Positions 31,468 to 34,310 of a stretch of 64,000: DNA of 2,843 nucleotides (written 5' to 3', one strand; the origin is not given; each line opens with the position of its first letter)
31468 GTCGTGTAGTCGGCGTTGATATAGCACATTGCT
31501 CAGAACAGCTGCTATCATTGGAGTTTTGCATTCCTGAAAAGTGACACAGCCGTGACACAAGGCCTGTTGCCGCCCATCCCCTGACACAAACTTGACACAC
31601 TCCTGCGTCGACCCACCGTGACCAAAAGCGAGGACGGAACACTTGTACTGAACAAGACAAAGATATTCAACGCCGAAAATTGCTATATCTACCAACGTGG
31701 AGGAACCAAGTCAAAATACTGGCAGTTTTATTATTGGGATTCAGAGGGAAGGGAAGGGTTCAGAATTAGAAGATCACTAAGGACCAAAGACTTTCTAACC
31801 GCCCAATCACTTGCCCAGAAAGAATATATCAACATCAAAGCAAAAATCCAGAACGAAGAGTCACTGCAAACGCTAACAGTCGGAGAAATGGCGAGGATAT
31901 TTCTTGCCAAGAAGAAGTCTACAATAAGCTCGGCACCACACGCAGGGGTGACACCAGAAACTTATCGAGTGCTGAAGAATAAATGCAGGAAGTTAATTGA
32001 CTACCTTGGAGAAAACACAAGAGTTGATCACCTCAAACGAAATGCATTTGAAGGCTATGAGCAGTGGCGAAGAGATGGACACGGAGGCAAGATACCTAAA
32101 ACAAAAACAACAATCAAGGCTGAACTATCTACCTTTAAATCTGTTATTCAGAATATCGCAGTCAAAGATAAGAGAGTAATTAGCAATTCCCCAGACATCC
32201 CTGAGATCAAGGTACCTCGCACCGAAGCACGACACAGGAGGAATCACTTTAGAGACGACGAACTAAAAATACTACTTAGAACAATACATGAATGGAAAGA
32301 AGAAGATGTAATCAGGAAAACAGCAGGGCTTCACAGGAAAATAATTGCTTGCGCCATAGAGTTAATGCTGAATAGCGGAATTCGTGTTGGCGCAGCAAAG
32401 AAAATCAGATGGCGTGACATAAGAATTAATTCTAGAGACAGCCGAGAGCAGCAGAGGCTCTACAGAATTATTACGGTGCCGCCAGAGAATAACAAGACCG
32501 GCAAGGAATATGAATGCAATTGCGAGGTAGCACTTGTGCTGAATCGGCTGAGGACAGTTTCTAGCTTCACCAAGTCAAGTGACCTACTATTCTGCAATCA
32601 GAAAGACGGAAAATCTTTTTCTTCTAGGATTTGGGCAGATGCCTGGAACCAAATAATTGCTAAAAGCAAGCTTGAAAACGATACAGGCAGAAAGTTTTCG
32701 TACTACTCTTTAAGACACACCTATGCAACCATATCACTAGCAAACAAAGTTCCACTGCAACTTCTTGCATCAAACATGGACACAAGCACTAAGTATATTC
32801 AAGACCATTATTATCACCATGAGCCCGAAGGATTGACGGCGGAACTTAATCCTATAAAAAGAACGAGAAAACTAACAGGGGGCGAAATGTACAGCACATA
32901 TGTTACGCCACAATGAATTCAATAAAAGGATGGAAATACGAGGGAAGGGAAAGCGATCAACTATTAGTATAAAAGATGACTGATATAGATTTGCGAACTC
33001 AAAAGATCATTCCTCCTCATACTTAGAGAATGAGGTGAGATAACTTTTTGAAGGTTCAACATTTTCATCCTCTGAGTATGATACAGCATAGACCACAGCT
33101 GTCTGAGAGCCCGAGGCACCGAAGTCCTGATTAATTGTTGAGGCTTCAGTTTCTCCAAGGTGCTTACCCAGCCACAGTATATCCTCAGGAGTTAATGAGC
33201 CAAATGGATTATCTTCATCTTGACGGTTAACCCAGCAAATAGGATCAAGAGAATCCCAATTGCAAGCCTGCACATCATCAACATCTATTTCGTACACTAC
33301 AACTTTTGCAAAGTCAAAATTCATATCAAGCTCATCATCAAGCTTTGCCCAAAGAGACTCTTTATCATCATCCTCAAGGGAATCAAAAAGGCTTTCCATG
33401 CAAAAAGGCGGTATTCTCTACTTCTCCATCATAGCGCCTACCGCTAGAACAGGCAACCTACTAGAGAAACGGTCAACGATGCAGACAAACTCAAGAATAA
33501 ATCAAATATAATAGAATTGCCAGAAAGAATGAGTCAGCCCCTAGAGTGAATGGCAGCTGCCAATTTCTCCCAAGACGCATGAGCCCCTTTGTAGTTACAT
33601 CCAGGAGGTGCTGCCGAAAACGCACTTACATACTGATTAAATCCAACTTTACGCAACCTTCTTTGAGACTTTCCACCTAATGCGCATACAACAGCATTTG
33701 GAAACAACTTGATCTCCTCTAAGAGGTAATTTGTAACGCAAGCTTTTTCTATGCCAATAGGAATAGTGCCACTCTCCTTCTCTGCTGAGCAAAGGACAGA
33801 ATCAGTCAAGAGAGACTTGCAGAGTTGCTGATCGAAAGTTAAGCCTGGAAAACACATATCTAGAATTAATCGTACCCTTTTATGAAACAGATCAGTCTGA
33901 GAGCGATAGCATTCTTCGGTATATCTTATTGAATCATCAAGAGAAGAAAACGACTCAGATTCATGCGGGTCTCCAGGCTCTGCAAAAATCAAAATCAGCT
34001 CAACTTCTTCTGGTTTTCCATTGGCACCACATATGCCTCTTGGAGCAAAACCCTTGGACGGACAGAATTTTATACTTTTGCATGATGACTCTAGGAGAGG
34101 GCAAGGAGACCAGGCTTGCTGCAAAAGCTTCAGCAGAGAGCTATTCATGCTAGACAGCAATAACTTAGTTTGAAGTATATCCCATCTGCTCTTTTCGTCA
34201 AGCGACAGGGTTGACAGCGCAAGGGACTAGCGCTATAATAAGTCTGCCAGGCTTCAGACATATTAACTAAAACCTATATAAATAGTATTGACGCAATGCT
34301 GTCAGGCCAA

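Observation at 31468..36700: A 5.2-kb integrative element inserted in the 3' end of argJ that rebuilds the argJ tail and splits a former argJ/LysR convergent overlap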

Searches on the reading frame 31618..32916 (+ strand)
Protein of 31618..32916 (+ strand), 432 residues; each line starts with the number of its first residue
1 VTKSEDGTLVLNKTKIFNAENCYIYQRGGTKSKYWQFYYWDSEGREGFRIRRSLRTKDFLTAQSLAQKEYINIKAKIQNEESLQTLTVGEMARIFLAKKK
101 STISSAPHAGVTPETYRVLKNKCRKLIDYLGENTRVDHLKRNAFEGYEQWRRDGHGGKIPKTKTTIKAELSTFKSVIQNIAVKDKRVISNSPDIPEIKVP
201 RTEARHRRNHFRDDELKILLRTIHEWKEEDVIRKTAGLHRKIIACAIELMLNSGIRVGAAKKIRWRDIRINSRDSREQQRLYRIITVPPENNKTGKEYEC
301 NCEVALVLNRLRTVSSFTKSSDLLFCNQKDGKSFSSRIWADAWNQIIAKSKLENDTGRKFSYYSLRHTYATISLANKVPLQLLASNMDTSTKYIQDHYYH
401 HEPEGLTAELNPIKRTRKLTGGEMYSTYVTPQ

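Call 8: search_protein_families(library=pfam, proteins=[window:31618-32916:+], max_evalue=0.01)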
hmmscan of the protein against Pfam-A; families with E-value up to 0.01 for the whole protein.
window:31618-32916:+ (432 aa): 2 families
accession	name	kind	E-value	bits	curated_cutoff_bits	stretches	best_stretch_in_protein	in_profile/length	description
PF00589.27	Phage_integrase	-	2.3e-12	47.5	27.1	1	243-402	24-169/172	Phage integrase family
PF20172.3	DUF6538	-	0.005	16.9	27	0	49-69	27-47/60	Domain of unknown function (DUF6538)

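Call 9: search_protein_families(library=phrogs, proteins=[window:31618-32916:+], max_evalue=0.01)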
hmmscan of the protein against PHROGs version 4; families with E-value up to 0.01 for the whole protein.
window:31618-32916:+ (432 aa): 2 families
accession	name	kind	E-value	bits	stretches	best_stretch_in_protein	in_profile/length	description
phrog_1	-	integration and excision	5.7e-33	116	1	8-413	90-447/611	integrase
phrog_216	-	integration and excision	1.9e-13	51.1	1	165-408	17-231/301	integrase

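Call 23: find_encoding_contigs(protein=window:31618-32916:+, flank=10000, max_places=10)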
Protein window:31618-32916:+ (432 aa): 1 contig read that carries it; 1 place shown.
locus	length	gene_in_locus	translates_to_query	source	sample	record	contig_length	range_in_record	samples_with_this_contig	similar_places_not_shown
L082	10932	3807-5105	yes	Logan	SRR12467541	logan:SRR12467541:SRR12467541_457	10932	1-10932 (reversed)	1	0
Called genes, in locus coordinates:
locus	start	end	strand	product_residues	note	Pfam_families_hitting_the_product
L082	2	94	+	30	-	PF00113:Enolase_C (weak)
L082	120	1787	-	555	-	PF03109:ABC1, PF27536:UbiB_helical (weak)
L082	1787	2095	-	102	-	-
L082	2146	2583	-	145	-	-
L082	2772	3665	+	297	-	PF03466:LysR_substrate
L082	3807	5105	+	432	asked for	PF00589:Phage_integrase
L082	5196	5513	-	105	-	-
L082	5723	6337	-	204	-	-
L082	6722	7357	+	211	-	-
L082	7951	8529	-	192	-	PF00239:Resolvase, PF02796:HTH_7 (faint)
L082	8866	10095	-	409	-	PF01960:ArgJ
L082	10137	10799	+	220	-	PF01121:CoaE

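Call 30: find_homologous_proteins(query=window:31618-32916:+, max_evalue=1e-10)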
Query window:31618-32916:+ (432 aa): 42 proteins with E <= 1e-10 among 4152 candidates.
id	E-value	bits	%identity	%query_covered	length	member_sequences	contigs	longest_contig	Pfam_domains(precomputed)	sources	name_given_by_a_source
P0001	2.2e-290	980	100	100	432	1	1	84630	PF00589.28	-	-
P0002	8.6e-244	827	83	99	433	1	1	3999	PF00589.28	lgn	-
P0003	2.3e-241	819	81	100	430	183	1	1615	PF00589.28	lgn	-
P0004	2.9e-241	819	81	100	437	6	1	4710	PF00589.28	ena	-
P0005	6.3e-240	814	81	99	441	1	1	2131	PF00589.28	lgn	-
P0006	1.2e-239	813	80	99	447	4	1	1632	PF00589.28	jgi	jgi:integrase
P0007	1.8e-239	813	81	99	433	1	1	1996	PF00589.28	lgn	-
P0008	1.2e-236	803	79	99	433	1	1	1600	PF00589.28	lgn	-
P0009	1.6e-233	793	78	99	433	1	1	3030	PF00589.28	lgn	-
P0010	2.0e-233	793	79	99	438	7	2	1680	PF00589.28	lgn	-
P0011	2.5e-233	792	79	99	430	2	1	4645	PF00589.28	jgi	jgi:integrase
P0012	8.3e-233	791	79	99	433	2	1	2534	PF00589.28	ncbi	-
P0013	1.2e-231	787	78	99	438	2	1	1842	PF00589.28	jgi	jgi:integrase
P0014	2.4e-231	786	78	99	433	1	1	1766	PF00589.28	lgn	-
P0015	1.5e-230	783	79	99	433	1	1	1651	PF00589.28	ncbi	-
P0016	2.7e-230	782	78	99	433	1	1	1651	PF00589.28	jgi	jgi:integrase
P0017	9.9e-230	781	78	100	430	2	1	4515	PF00589.28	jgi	jgi:integrase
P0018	6.1e-229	778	77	99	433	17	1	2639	PF00589.28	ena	-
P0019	1.5e-228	777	76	100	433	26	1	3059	PF00589.28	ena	-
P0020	2.2e-228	776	77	99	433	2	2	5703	PF00589.28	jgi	jgi:integrase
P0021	4.6e-228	775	77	99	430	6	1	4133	PF00589.28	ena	-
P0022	3.0e-226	769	75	99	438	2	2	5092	PF00589.28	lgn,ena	-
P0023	4.4e-225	765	80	94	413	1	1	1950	PF00589.28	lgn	-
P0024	6.2e-225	765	76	100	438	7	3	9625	PF00589.28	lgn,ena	-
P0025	6.4e-224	761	75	99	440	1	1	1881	PF00589.28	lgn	-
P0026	7.4e-223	758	76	99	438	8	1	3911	PF00589.28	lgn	-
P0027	7.9e-223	758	77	99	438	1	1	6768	PF00589.28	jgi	jgi:integrase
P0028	1.6e-221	754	75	99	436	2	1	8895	PF00589.28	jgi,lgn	jgi:integrase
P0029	5.0e-216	735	74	99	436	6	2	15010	PF00589.28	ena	-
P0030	4.3e-215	732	75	99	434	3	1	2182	PF00589.28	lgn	-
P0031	5.0e-213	726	73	99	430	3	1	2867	PF00589.28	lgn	-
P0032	1.0e-199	682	69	100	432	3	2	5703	PF00589.28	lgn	-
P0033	1.4e-188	645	80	78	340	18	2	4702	PF00589.28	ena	-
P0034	2.5e-187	641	64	99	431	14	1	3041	PF00589.28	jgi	-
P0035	6.0e-187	640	65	98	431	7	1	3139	PF13102.13,PF00589.28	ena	-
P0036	2.4e-180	618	62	98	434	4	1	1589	PF00589.28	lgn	-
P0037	7.1e-180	616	62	97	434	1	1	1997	PF00589.28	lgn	-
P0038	5.4e-176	604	61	98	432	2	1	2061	PF00589.28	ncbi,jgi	jgi:integrase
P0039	6.1e-157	541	73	72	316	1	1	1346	PF00589.28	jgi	jgi:integrase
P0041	2.5e-25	107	26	86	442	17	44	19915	PF00589.28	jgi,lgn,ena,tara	jgi:integrase|tara:strand:+ start:121 stop:1449 length:1329 start_codon:yes stop_codon:yes gene_type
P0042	6.0e-12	63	25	95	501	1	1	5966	PF13102.13,PF00589.28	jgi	jgi:integrase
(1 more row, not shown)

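Call 31: find_encoding_contigs(protein=P0029, flank=10000, max_places=4)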
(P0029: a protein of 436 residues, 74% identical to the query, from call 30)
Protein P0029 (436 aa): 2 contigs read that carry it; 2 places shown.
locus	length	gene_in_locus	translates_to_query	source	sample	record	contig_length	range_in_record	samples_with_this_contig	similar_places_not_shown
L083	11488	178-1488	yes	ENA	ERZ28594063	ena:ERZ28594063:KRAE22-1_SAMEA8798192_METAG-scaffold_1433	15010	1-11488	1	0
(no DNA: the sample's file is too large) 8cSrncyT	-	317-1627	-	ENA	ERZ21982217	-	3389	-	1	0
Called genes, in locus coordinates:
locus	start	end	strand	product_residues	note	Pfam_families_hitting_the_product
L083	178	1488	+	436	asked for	PF00589:Phage_integrase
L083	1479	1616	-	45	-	-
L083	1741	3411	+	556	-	PF19263:DUF5906 (faint)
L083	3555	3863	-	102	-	-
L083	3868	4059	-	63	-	-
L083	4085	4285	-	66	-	-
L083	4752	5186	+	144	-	-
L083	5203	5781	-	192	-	PF08548:Peptidase_M10_C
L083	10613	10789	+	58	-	-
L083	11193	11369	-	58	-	-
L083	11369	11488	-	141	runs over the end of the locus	-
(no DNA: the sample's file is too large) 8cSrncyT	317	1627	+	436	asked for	PF00589:Phage_integrase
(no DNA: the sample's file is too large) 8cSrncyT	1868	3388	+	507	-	?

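Call 32: find_encoding_contigs(protein=P0024, flank=10000, max_places=4)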
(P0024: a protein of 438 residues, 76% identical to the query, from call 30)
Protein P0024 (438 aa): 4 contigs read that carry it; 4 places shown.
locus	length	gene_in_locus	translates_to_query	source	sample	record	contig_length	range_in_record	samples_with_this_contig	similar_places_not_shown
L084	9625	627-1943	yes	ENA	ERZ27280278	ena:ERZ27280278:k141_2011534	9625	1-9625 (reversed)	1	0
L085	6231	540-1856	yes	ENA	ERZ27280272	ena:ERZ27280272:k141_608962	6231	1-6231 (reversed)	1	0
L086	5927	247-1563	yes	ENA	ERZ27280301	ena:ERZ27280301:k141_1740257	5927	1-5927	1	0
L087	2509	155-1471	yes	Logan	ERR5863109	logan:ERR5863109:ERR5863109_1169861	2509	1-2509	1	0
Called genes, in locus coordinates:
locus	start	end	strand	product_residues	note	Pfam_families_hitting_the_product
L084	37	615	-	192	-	-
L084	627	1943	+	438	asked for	PF00589:Phage_integrase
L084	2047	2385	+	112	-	-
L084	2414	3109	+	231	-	PF05050:Methyltransf_21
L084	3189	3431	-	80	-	-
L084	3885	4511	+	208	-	-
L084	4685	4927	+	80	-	-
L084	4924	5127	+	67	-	-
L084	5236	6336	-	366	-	-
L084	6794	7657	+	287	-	-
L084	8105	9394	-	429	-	PF13356:Arm-DNA-bind_3, PF22022:Phage_int_M, PF00589:Phage_integrase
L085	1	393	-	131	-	?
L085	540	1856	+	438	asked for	PF00589:Phage_integrase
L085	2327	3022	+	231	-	PF05050:Methyltransf_21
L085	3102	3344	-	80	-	-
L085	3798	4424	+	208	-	-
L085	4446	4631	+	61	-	-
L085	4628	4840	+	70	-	-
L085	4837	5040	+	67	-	-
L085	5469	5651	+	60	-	-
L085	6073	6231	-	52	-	?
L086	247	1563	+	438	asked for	PF00589:Phage_integrase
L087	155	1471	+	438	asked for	PF00589:Phage_integrase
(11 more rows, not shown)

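Call 33: find_encoding_contigs(protein=P0028, flank=10000, max_places=4)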
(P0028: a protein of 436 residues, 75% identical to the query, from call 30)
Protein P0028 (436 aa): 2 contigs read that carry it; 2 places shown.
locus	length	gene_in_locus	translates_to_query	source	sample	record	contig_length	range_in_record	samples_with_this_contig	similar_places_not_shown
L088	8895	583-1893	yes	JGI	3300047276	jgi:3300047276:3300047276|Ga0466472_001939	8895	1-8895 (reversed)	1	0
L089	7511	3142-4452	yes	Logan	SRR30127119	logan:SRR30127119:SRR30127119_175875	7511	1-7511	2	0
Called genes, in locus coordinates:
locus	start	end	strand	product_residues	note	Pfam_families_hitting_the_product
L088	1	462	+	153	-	?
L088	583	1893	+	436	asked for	PF00589:Phage_integrase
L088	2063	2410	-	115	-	-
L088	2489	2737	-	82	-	-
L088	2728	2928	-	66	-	-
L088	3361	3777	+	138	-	-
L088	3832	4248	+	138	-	-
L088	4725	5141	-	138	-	-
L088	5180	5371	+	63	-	-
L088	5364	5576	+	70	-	-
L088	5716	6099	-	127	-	-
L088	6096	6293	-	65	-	-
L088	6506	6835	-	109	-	-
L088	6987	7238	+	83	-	PF13443:HTH_26 (faint)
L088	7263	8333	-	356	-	PF13588:HSDR_N_2, PF04313:HSDR_N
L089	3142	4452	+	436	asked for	PF00589:Phage_integrase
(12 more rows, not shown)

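Call 38: find_related_loci(query=window:31618-32916:+, collection=viral_contigs, flank=10000)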
Query window:31618-32916:+ (432 aa) in viral_contigs; peptide patterns used: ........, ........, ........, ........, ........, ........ (x = any residue, [..] = any of these).
2 stretches matched a pattern, but none encodes a relative of the query by tblastn (E <= 1e-3).

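Call 56: search_protein_families(library=ncbifam, proteins=[window:31618-32916:+], max_evalue=0.01)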
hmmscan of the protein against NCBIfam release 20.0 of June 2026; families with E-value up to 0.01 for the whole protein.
window:31618-32916:+ (432 aa): 4 families
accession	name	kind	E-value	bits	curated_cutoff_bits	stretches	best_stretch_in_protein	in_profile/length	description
NF040815.2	recomb_XerA_Arch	equivalog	6.3e-08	32.5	220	1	110-387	11-240/263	site-specific tyrosine recombinase/integron integrase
TIGR02225.1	recomb_XerD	equivalog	3.4e-07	29.9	329.6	1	111-382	13-255/290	site-specific tyrosine recombinase XerD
TIGR02224.1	recomb_XerC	equivalog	4.8e-06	26.2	335.15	1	110-380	12-256/295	tyrosine recombinase XerC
NF003462.0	PRK05084.1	equivalog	0.0002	20.2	267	1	245-413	199-356/360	tyrosine recombinase XerS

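Call 57: search_protein_families(library=padloc, proteins=[window:31618-32916:+], max_evalue=0.01)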
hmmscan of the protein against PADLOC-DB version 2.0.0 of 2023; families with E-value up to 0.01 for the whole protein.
window:31618-32916:+ (432 aa): 0 families

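Call 68: find_related_loci(query=A5, collection=metagenome_contigs, flank=8000)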
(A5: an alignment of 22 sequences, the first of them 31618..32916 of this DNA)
Query A5 (432 aa) in metagenome_contigs; peptide patterns used: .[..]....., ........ (x = any residue, [..] = any of these).
254 stretches matched a pattern; 15 encode a relative of the query (tblastn E <= 1e-3); 15 distinct loci.
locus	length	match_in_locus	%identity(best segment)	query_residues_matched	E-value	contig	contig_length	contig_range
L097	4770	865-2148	82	1-428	0e+0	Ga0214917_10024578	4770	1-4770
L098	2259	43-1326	81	1-428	0e+0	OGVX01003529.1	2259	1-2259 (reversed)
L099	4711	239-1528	81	1-430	0e+0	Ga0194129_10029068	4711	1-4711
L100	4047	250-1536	76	1-429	0e+0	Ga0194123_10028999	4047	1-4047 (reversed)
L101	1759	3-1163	82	44-430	0e+0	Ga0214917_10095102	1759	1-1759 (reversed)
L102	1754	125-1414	67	1-430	0e+0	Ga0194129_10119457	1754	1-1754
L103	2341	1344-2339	80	1-332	0e+0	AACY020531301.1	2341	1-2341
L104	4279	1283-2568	73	1-429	0e+0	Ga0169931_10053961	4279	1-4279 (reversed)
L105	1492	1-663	73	208-428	2e-122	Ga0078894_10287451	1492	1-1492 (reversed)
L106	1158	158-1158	82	11-344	1e-154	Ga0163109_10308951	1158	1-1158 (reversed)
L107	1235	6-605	74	232-432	5e-104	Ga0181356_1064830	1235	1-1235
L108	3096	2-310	81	328-430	1e-53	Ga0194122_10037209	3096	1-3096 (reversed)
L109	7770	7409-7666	84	1-86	1e-43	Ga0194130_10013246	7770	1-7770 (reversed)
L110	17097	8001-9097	25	36-400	1e-12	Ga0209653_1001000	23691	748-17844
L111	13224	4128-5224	25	36-400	1e-12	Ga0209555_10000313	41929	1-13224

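Call 81: search_solved_structures(query=window:31618-32916:+, max_evalue=0.001)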
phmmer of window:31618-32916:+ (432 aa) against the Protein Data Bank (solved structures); distinct sequences matched with E-value up to 0.001: 0.

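Call 82: search_dna_similar(query=window:31618-32916:+, collection=phages, mode=protein, max_rows=10, max_evalue=0.001)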
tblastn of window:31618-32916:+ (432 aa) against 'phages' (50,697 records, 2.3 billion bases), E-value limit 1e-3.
Records with a match: 7; places in all: 7; records where one place covers at least 80% of the query: 0.
Best place of each record, by identity: <60% 7.
By first word of the organism name: Lactobacillus 3; Lactiplantibacillus 1; Caudoviricetes 1; Halomonas 1; Staphylococcus 1.
By host as written in the record: Lactobacillus johnsonii 2; Lactobacillus plantarum PM411 1; Lactiplantibacillus plantarum 1; - 1; Halomonas sp. H5 1; Staphylococcus pseudintermedius 1.
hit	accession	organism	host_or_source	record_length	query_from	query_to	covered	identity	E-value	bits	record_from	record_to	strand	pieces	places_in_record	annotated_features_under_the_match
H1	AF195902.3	Lactobacillus prophage Lj771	Lactobacillus johnsonii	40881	121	401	65%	24.4%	3e-4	50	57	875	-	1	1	integrase XerC-like protein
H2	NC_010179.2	Lactobacillus prophage Lj771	Lactobacillus johnsonii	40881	121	401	65%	24.4%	3e-4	50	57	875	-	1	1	integrase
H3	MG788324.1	Lactobacillus phage PM411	Lactobacillus plantarum PM411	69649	187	410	52%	25.1%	7e-5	51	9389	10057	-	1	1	hypothetical protein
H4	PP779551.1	Lactiplantibacillus phage H1-Guo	Lactiplantibacillus plantarum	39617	187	410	52%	24.0%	3e-4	49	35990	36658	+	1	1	integrase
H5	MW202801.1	Caudoviricetes sp.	Manatee Spring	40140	170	410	56%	22.1%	2e-5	53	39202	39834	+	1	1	integrase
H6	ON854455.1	Halomonas phage YPHTV-1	Halomonas sp. H5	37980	181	400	51%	20.2%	7e-5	51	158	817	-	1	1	xerC: tyrosine recombinase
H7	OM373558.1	Staphylococcus phage vB_SpsX-DS11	Staphylococcus pseudintermedius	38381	250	406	36%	23.8%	3e-4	49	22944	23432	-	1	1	record has no annotation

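Call 89: search_protein_families(library=pfam, proteins=[L097:4213-4737:-, L097:2520-3203:-, L083:1741-3411:+, L085:2327-3022:+], max_evalue=0.01)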
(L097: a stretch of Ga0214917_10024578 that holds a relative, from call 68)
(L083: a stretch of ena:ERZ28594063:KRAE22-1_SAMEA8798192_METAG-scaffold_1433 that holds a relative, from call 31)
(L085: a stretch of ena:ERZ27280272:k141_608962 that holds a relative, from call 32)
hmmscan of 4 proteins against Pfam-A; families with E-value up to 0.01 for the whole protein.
L097:4213-4737:- (174 aa): 4 families
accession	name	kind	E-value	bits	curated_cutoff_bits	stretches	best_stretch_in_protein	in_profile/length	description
PF08241.18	Methyltransf_11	-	6.3e-07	30.4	21.2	1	5-43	56-94/95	Methyltransferase domain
PF08242.18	Methyltransf_12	-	0.0027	18.9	30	1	7-42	63-98/98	Methyltransferase domain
PF13489.12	Methyltransf_23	-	0.0071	16.5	27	1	3-43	75-115/164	Methyltransferase domain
PF13649.12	Methyltransf_25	-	0.0087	17.2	27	0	5-40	60-97/97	Methyltransferase domain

L097:2520-3203:- (227 aa): 0 families

L083:1741-3411:+ (556 aa): 1 family
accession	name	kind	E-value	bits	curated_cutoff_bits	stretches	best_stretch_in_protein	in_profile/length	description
PF19263.5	DUF5906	-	2.3e-05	25.4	27.6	1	244-351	3-113/114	Family of unknown function (DUF5906)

L085:2327-3022:+ (231 aa): 1 family
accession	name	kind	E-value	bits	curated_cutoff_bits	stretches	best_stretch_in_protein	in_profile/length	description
PF05050.19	Methyltransf_21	-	4.6e-14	53.4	22.7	1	24-169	1-163/173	Methyltransferase FkbM domain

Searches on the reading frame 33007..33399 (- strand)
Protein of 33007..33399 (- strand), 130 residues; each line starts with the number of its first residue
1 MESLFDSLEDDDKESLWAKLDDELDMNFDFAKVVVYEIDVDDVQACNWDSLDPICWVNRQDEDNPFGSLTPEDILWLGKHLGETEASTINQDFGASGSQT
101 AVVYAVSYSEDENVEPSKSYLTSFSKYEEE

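Call 8: search_protein_families(library=pfam, proteins=[window:33007-33399:-], max_evalue=0.01)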
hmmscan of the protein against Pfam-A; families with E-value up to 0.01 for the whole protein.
window:33007-33399:- (130 aa): 0 families

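Call 9: search_protein_families(library=phrogs, proteins=[window:33007-33399:-], max_evalue=0.01)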
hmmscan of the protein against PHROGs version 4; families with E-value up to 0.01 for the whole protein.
window:33007-33399:- (130 aa): 0 families

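Call 56: search_protein_families(library=ncbifam, proteins=[window:33007-33399:-], max_evalue=0.01)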
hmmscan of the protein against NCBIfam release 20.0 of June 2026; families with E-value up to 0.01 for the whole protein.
window:33007-33399:- (130 aa): 0 families

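Call 57: search_protein_families(library=padloc, proteins=[window:33007-33399:-], max_evalue=0.01)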
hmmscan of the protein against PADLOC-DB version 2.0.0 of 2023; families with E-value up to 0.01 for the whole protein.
window:33007-33399:- (130 aa): 0 families

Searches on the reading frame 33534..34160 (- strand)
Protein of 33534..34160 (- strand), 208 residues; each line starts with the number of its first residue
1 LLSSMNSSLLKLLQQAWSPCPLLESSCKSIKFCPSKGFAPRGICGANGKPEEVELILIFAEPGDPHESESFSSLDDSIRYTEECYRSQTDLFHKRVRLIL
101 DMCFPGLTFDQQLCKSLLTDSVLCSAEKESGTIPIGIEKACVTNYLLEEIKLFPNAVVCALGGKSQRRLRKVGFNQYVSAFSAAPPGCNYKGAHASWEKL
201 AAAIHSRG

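Call 8: search_protein_families(library=pfam, proteins=[window:33534-34160:-], max_evalue=0.01)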
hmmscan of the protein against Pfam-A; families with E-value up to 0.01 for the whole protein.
window:33534-34160:- (208 aa): 1 family
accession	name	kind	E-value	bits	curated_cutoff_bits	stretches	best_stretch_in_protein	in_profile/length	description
PF03167.25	UDG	-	0.0087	16.6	24.3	0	115-172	49-101/141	Uracil DNA glycosylase superfamily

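Call 9: search_protein_families(library=phrogs, proteins=[window:33534-34160:-], max_evalue=0.01)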
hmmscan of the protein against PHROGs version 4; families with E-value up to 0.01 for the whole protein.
window:33534-34160:- (208 aa): 0 families

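Call 56: search_protein_families(library=ncbifam, proteins=[window:33534-34160:-], max_evalue=0.01)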
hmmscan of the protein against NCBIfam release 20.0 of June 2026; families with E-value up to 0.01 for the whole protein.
window:33534-34160:- (208 aa): 0 families

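Call 57: search_protein_families(library=padloc, proteins=[window:33534-34160:-], max_evalue=0.01)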
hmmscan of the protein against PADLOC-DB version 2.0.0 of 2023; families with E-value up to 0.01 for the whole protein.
window:33534-34160:- (208 aa): 0 families

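Call 80: search_solved_structures(query=window:33534-34160:-, max_evalue=1)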
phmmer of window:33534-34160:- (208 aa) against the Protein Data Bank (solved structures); distinct sequences matched with E-value up to 1: 0.
